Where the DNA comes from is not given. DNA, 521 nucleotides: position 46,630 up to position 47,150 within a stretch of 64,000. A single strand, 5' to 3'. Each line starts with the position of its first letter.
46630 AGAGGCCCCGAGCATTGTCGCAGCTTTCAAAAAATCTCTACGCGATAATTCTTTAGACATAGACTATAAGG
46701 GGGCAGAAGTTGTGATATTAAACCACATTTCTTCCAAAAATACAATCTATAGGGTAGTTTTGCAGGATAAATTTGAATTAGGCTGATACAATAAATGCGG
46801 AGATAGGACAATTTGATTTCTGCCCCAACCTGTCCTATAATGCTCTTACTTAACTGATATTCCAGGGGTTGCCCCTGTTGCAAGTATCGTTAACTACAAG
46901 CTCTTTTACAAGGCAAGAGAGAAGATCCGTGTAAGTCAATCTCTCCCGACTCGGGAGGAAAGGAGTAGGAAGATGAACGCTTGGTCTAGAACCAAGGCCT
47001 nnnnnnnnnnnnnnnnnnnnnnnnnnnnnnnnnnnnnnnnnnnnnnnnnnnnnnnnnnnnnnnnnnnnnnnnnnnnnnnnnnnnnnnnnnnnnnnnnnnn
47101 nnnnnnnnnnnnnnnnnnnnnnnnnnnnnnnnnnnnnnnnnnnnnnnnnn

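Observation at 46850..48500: High-GC insert encoding TadG/TadE-like pseudopilin-family proteins without any Tad secretion machinery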

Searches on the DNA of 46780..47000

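Call 62: search_rna_families(source=window, start=46780, end=47000, threshold=evalue, max_evalue=10)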
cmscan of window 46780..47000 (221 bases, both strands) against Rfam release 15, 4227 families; matches with E-value up to 10: 4.
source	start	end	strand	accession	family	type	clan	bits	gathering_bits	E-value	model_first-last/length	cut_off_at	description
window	46910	46952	-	RF04296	mir-485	Gene; miRNA;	CL00149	16.3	70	0.63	1-73/73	no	mir-485 microRNA precursor family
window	46895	46935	+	RF03537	Flavi_TBFV_SL6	Cis-reg;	-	12.9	38.3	2.6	1-45/45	no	Tick-borne Flavivirus short stem-loop SL6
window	46973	47000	-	RF01684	mascRNA-menRNA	Gene;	-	12.3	42.5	7.8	29-56/56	5'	MALAT1-associated small cytoplasmic RNA/MEN beta RNA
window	46780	46817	+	RF00026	U6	Gene; snRNA; splicing;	CL00009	9.8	44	8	68-105/105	5'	U6 spliceosomal RNA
